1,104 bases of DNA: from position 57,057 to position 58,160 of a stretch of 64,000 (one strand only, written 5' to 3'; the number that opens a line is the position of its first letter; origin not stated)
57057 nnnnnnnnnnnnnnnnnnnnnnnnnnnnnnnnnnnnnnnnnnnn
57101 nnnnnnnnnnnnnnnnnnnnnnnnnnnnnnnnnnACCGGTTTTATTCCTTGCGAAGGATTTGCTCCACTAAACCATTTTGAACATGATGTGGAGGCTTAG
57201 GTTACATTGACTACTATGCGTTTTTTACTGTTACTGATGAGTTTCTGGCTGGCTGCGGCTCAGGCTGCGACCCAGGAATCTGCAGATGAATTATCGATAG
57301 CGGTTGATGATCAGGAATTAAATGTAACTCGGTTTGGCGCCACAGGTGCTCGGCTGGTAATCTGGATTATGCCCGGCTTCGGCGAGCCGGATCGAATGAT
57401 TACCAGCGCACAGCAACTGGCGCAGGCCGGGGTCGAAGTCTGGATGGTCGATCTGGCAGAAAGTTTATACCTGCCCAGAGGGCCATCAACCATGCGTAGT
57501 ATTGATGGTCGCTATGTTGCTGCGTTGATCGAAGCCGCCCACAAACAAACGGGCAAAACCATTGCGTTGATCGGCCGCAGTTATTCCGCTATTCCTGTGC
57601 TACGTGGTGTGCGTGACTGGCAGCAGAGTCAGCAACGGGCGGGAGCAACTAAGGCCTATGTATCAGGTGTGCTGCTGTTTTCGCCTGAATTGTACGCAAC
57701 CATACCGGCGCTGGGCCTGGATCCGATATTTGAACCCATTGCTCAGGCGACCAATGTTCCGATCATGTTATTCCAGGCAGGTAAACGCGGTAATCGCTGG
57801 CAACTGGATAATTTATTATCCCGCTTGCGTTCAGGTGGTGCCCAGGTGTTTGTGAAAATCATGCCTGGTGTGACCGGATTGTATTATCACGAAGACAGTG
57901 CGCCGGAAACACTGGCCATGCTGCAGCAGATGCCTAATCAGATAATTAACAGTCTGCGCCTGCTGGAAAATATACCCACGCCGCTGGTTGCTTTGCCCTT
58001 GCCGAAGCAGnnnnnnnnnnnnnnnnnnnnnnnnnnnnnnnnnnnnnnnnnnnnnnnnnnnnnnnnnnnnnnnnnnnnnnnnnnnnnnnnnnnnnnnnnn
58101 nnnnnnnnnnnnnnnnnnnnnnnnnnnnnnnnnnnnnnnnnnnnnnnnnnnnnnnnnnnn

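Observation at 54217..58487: Periplasmic thiol-redox island with a tandemly duplicated [secreted alpha/beta-like domain + TlpA/DsbE thioredoxin] module, once split into two genes and once fused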

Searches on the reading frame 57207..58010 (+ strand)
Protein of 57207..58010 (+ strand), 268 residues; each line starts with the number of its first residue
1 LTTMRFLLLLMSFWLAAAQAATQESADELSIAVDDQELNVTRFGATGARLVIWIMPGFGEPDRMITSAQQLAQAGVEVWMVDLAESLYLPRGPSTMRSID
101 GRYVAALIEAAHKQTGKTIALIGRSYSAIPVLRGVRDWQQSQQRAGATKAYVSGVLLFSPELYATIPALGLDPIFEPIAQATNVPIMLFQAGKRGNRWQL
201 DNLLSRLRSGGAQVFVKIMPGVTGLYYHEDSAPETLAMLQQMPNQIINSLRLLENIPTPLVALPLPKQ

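Call 9: find_homologous_proteins(query=window:57207-58010:+)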
Query window:57207-58010:+ (268 aa): 136 proteins with E <= 0.001 among 5091 candidates; the best 120 are listed.
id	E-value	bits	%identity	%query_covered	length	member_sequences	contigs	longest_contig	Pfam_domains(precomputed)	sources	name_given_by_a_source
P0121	8.5e-168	574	100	99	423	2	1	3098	PF08534.17,PF13905.13,PF00578.28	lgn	-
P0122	2.3e-109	383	64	99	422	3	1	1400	PF00085.27,PF08534.17,PF13905.13,PF00578.28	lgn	-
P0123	2.2e-103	363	63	99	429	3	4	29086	PF00085.27,PF08534.17,PF13905.13,PF00578.28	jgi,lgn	jgi:thiol-disulfide isomerase/thioredoxin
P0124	2.5e-102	360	62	99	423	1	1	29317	PF00085.27,PF08534.17,PF13905.13,PF00578.28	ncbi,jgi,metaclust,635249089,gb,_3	metaclust:\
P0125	1.1e-101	357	63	98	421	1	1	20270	PF00085.27,PF08534.17,PF13905.13,PF00578.28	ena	-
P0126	1.0e-100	354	60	99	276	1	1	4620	-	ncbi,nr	ncbi:MAG: hypothetical protein OQL28_05100, partial [Sedimenticola sp.]|nr:hypothetical protein [Sed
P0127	1.3e-100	354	60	98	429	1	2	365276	PF00085.27,PF08534.17,PF13905.13,PF00578.28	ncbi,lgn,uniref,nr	ncbi:TlpA family protein disulfide reductase [Sedimenticola selenatireducens]|uniref:TlpA family pro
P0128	2.1e-99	350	59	99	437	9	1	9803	PF00085.27,PF08534.17,PF13905.13,PF00578.28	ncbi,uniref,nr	ncbi:MAG: TlpA family protein disulfide reductase [Sedimenticola thiotaurini]|uniref:TlpA family pro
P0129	3.4e-97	343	59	99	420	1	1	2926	PF00085.27,PF08534.17,PF13905.13,PF00578.28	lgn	-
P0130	8.7e-96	338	58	99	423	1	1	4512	PF00085.27,PF08534.17,PF13905.13,PF00578.28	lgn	-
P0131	7.1e-95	335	59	99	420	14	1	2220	PF00085.27,PF08534.17,PF13905.13,PF00578.28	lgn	-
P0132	3.1e-92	327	58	97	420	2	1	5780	PF00085.27,PF08534.17,PF13905.13,PF00578.28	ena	-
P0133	7.3e-92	325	54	97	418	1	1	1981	PF00085.27,PF08534.17,PF13905.13,PF00578.28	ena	-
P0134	5.7e-91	322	57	96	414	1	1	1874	PF08534.17,PF13905.13,PF00578.28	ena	-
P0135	8.5e-91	322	56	98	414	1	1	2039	PF00085.27,PF08534.17,PF13905.13,PF00578.28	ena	-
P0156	3.3e-81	290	53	90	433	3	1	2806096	PF00085.27,PF08534.17,PF13905.13,PF00578.28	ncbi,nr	ncbi:MAG: TlpA family protein disulfide reductase [Thiotrichales bacterium]|nr:MAG: TlpA family prot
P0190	5.6e-76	273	54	89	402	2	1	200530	PF00085.27,PF08534.17,PF13905.13,PF00578.28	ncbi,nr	ncbi:MAG: TlpA family protein disulfide reductase [Sulfuriflexus sp.]|nr:TlpA family protein disulfi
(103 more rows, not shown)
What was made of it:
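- Checked: Fused gene: ORF 57207-58487, probable ATG at 57216 (423 aa, P0121, call 9).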

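Call 11: find_encoding_contigs(protein=P0127, flank=8000, max_places=2)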
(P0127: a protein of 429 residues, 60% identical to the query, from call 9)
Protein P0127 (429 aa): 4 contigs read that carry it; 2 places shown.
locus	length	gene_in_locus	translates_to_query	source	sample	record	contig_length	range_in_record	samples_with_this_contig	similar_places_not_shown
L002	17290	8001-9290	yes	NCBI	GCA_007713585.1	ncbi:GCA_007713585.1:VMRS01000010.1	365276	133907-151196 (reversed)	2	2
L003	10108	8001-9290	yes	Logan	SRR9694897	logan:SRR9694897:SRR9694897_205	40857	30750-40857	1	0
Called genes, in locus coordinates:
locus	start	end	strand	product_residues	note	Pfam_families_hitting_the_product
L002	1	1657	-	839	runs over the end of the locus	PF12704:MacB_PCD, PF02687:FtsX, PF12704:MacB_PCD, PF02687:FtsX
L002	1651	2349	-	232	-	PF13304:AAA_21 (faint), PF00005:ABC_tran, PF02463:SMC_N (faint)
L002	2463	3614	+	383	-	PF00155:Aminotran_1_2, PF00266:Aminotran_5 (weak), PF01041:DegT_DnrJ_EryC1 (weak), PF01053:Cys_Met_Meta_PP (weak)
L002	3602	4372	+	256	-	PF00795:CN_hydrolase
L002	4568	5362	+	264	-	PF00561:Abhydrolase_1 (faint)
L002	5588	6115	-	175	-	PF03264:Cytochrom_NNT, PF14522:Cytochrome_C7 (faint), PF14537:Cytochrom_c3_2 (faint), PF22113:Mtrc-MtrF_II-IV_dom (faint)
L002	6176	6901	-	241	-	PF00034:Cytochrom_C (faint), PF13442:Cytochrome_CBB3 (weak)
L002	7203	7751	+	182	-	PF09905:VF530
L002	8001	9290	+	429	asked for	PF00578:AhpC-TSA, PF08534:Redoxin, PF00085:Thioredoxin (faint), PF13905:Thioredoxin_8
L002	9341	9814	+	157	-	PF07386:DUF1499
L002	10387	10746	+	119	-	-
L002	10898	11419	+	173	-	-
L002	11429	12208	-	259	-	PF17032:Zn_ribbon_15 (faint), PF24460:DUF7575 (faint), PF12773:DZR, PF13240:Zn_Ribbon_1 (weak), PF13248:Zn_ribbon_3 (faint), PF13240:Zn_Ribbon_1 (weak)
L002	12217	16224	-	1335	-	-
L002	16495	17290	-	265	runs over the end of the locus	PF05170:AsmA, PF05359:DUF748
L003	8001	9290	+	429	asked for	PF00578:AhpC-TSA, PF08534:Redoxin, PF00085:Thioredoxin (faint), PF13905:Thioredoxin_8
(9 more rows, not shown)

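Call 12: find_encoding_contigs(protein=P0156, flank=8000, max_places=2)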
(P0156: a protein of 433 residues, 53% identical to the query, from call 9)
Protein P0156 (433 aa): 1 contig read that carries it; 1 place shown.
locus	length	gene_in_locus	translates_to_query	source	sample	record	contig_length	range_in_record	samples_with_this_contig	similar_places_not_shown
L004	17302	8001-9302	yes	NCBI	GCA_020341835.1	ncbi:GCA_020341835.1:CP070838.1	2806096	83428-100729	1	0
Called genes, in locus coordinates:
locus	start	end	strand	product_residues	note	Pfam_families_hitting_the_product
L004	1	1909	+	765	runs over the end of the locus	PF03176:MMPL, PF02460:Patched, PF12349:Sterol-sensing (weak), PF03176:MMPL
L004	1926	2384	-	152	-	PF01814:Hemerythrin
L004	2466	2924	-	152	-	PF01814:Hemerythrin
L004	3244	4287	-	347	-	PF00248:Aldo_ket_red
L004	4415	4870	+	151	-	-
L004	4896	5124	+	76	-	-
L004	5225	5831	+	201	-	PF00939:Na_sulph_symp, PF03600:CitMHS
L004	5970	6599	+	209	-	-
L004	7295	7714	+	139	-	-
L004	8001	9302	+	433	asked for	PF00578:AhpC-TSA, PF08534:Redoxin, PF00085:Thioredoxin (weak), PF13905:Thioredoxin_8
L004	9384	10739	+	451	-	PF14793:DUF4478, PF03641:Lysine_decarbox, PF11892:PpnN_C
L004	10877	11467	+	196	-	PF06080:DUF938, PF13649:Methyltransf_25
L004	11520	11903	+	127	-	PF01903:CbiX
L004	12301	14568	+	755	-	PF07793:DUF1631, PF26671:DUF1631_2nd, PF26672:DUF1631_3rd, PF26670:DUF1631_C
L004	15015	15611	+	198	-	PF13505:OMP_b-brl (weak)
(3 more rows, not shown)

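Call 17: find_encoding_contigs(protein=P0190, flank=8000, max_places=2)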
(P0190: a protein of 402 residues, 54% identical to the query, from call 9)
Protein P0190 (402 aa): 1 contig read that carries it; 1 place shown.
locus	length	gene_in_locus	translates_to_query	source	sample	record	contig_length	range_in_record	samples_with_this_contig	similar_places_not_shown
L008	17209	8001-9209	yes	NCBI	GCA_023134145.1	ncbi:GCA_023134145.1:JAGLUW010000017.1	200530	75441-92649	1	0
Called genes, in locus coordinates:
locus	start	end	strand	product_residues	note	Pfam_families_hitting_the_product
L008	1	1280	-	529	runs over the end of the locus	PF03150:CCP_MauG (weak)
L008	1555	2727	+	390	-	PF02353:CMAS, PF13489:Methyltransf_23, PF08241:Methyltransf_11, PF08242:Methyltransf_12, PF13649:Methyltransf_25, PF13847:Methyltransf_31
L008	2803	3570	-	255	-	PF00578:AhpC-TSA, PF08534:Redoxin, PF00462:Glutaredoxin, PF13417:GST_N_3 (weak)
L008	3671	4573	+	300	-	PF00126:HTH_1, PF03466:LysR_substrate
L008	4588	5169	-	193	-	-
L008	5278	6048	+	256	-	-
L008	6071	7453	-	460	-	PF00270:DEAD, PF04851:ResIII, PF00271:Helicase_C, PF03880:DbpA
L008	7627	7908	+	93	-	PF13616:Rotamase_3, PF00639:Rotamase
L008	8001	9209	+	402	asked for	PF00578:AhpC-TSA, PF08534:Redoxin, PF00085:Thioredoxin (weak), PF13905:Thioredoxin_8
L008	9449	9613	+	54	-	-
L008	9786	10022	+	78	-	PF04325:DUF465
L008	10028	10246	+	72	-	PF21173:DksA-like_N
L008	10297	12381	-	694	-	PF00009:GTP_EFTU, PF03144:GTP_EFTU_D2, PF22042:EF-G_D2, PF14492:EFG_III, PF03764:EFG_IV, PF00679:EFG_C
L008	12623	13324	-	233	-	PF12119:DUF3581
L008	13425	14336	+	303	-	PF01545:Cation_efflux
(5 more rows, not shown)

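Call 39: search_protein_representatives(alignment_id=A3)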
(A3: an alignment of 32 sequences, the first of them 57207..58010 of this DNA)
Query: 32 sequences, 269 profile positions. Proteins with E-value up to 0.001 (for the whole library): 415; up to 1e-10: 340; up to 1e-30: 183. The best 150 are listed.
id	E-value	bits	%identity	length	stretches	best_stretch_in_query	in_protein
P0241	2.0e-98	345.2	-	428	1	10-267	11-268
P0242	1.3e-93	329.4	-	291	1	9-266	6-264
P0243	5.7e-86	304.4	-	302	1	9-267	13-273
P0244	1.9e-81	289.6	-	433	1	9-266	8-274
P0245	4.2e-74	265.4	-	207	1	14-205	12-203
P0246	3.0e-73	262.7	-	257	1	31-257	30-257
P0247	2.0e-70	253.4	-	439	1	11-264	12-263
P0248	3.4e-68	246.1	-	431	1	8-263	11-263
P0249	5.5e-68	245.4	-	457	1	47-259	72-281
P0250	4.5e-67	242.4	-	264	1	24-263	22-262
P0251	7.5e-66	238.4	-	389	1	10-266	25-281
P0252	2.2e-64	233.6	-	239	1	7-205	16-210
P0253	1.0e-62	228.1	-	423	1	7-268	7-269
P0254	2.3e-62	226.9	-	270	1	10-247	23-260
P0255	5.4e-62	225.7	-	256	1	10-255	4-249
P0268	4.8e-54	199.7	-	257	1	11-261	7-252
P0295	5.0e-48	179.9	-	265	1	9-261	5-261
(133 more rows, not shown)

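Call 40: find_related_loci(query=A3, collection=genome_contigs, flank=6000)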
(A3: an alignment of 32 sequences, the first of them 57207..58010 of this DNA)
Query A3 (268 aa) in genome_contigs; peptide patterns used: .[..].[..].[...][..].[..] (x = any residue, [..] = any of these).
148 stretches matched a pattern; 102 encode a relative of the query (tblastn E <= 1e-3); the best 80 are kept; 80 distinct loci.
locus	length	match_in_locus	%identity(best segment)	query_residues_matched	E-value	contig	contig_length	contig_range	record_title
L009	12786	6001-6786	60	4-265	2e-108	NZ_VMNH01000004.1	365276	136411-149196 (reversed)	Sedimenticola selenatireducens strain BK-1 k119_2089, whole genome shotgun sequence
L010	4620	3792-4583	60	4-268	8e-108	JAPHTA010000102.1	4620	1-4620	MAG: Sedimenticola sp. isolate N3S-Bin_9 c_000000206673, whole genome shotgun sequence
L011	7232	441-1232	59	4-267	1e-106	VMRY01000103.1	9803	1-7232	MAG: Sedimenticola thiotaurini isolate BK-3 k141_160, whole genome shotgun sequence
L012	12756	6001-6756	59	9-265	1e-100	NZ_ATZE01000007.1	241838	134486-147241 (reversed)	Sedimenticola selenatireducens DSM 17993 A3GODRAFT_scaffold_5.6_C, whole genome shotgun sequence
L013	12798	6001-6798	49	4-266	7e-84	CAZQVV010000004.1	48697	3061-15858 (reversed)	MAG TPA_asm: uncultured Thiohalophilus sp. isolate SRP128015_co4_59 genome assembly, contig: NODE_140_length_48697_cov_2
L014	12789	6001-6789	50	1-265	1e-83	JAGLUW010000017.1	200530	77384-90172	MAG: Sulfuriflexus sp. isolate RS_11_44 ZL20.bin.44.fa_17, whole genome shotgun sequence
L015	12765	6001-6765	49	6-268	5e-83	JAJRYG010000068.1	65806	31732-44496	MAG: Gammaproteobacteria bacterium isolate Dive96_bin3.258 k141_2724944, whole genome shotgun sequence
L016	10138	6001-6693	52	27-259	8e-80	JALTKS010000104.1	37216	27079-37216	MAG: Gammaproteobacteria bacterium isolate S139_maxbin2_scaf2bin.221 S139_NODE_633_length_37216_cov_126.125644, whole ge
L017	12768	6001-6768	47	1-259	2e-79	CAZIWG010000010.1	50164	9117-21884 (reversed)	MAG TPA_asm: uncultured Granulosicoccaceae bacterium isolate SRP128015_co3_116 genome assembly, contig: NODE_434_length_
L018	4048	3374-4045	51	8-233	2e-77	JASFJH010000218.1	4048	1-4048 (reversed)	MAG: Granulosicoccaceae bacterium isolate D0608S40metaG_Bin_225 D0608S40metaG_FD_scaffold_4806_c1, whole genome shotgun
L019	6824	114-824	49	28-263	3e-77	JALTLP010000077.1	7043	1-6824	MAG: Chromatiales bacterium isolate S139_metabat1_scaf2bin.039 S139_NODE_14543_length_7043_cov_2.144158, whole genome sh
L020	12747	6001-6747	38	20-268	9e-48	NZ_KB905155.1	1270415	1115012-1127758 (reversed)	Thioalkalivibrio sp. ALJ21 F579DRAFT_scaffold00001.1, whole genome shotgun sequence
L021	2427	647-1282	36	34-250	3e-37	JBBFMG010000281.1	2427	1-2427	MAG: Burkholderiales bacterium isolate Uz-U4-45 NODE_281_length_2427_cov_4.466383, whole genome shotgun sequence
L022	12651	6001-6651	31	37-254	3e-36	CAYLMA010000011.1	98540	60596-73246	MAG TPA_asm: uncultured Sulfuricella sp. isolate SRP302447_co1_56 genome assembly, contig: NODE_743_length_98540_cov_59.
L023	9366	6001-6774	50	4-265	1e-83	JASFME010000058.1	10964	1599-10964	MAG: Granulosicoccaceae bacterium isolate D0817M20remetaG_Bin_64 D0817M20remetaG_FD_scaffold_996_c1, whole genome shotgu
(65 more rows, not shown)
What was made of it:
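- Thioglobus, Achromatium, Sulfuricella, Sulfurimicrobium, Sulfuriflexus (call 40).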

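Call 54: search_solved_structures(query=A3, max_evalue=10)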
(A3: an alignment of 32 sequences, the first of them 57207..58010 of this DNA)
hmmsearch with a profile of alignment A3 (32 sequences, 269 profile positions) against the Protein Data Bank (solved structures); distinct sequences matched with E-value up to 10: 14.
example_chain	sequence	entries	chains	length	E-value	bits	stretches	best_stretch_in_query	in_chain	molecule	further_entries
3daq_A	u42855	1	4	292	0.042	16.2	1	149-197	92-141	Dihydrodipicolinate synthase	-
3di0_A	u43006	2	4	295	0.044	16.1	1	149-197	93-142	Dihydrodipicolinate synthase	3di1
8ua7_A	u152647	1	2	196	0.25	13.6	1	61-113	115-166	Histone H3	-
6t3t_B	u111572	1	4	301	0.36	13.1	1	148-192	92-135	4-hydroxy-tetrahydrodipicolinate synthase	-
3kdy_A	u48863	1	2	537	0.41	13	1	64-115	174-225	Histidine ammonia-lyase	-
2ohy_A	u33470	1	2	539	0.41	12.9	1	64-115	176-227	Tyrosine aminomutase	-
3kdz_A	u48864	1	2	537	0.41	12.9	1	64-115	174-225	Histidine ammonia-lyase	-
2rjr_A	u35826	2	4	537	0.41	12.9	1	64-115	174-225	Tyrosine aminomutase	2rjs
2qve_A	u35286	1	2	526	0.41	12.9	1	64-115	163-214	Tyrosine Aminomutase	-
5j5d_A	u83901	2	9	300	0.46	12.8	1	133-191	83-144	4-hydroxy-tetrahydrodipicolinate synthase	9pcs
1xxx_A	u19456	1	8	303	0.47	12.7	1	133-191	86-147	Dihydrodipicolinate synthase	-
3l21_A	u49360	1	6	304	0.47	12.7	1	133-191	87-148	Dihydrodipicolinate synthase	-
7ehx_A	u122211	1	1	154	0.76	12.1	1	22-80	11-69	Myoglobin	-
3flu_A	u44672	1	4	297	1.4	11.2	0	101-192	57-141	Dihydrodipicolinate synthase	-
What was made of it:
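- On Any named Pfam or NCBIfam ABH family: A profile search of PDB gave nothing below E 0.04 (call 54).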

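Call 55: search_protein_families(library=pfam, alignment_id=A3, max_evalue=1)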
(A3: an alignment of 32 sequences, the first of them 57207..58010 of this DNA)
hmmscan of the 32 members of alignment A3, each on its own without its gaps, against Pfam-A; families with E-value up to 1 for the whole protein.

A. member 1, window:57207-58010:+ (268 aa): 0 families

B. families by the number of members that match (of 32 scanned): 12 families
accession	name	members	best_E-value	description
PF20498.3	DUF6728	13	0.015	Family of unknown function (DUF6728)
PF12697.13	Abhydrolase_6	3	0.0055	Alpha/beta hydrolase family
PF00381.24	PTS-HPr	2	0.0058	PTS HPr component phosphorylation site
PF03459.23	TOBE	1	0.011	TOBE domain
PF22613.1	Transketolase_C_1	1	0.031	Transketolase-like TK C-terminal domain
PF08655.15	DASH_Ask1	1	0.054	DASH complex subunit Ask1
PF21529.2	GLV1-2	1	0.11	Gloven 1/2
PF02444.21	HEV_ORF1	1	0.13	Hepatitis E virus ORF-2 (Putative capsid protein)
PF00701.28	DHDPS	1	0.13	Dihydrodipicolinate synthetase family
PF02780.25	Transketolase_C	1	0.17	Transketolase, C-terminal domain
PF06057.17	VirJ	1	0.21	Bacterial virulence protein (VirJ)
PF05990.18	DUF900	1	0.27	Alpha/beta hydrolase of unknown function (DUF900)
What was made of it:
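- On Any named Pfam or NCBIfam ABH family: Scanning 32 members gave Abhydrolase_6 in 3 members at a best E of 0.0055 (call 55).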

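Call 75: find_encoding_contigs(protein=P0268, flank=4000, max_places=2)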
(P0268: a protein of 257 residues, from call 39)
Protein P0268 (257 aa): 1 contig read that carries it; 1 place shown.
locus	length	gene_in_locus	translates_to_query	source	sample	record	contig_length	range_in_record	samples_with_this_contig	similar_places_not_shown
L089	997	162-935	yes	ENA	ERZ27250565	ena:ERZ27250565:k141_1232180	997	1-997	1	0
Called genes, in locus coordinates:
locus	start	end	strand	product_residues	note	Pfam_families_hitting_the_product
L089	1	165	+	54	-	?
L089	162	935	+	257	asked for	-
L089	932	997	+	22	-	?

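Call 78: find_encoding_contigs(protein=P0295, flank=4000, max_places=2)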
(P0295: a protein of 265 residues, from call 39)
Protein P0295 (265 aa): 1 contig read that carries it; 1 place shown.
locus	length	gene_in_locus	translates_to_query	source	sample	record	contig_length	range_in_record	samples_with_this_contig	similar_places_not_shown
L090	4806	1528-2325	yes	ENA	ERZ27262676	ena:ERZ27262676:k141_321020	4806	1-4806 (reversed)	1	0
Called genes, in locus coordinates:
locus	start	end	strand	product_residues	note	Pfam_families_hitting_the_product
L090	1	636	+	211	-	?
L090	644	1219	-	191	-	-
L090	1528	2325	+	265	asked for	-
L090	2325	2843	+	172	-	PF08534:Redoxin, PF00578:AhpC-TSA, PF00085:Thioredoxin, PF13098:Thioredoxin_2 (weak), PF13905:Thioredoxin_8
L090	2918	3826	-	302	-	PF01218:Coprogen_oxidas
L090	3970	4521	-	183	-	PF01300:Sua5_yciO_yrdC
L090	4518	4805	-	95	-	?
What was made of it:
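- A more distant stand-alone member (P0295, L090) is also followed by an overlapping TlpA gene (call 78).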
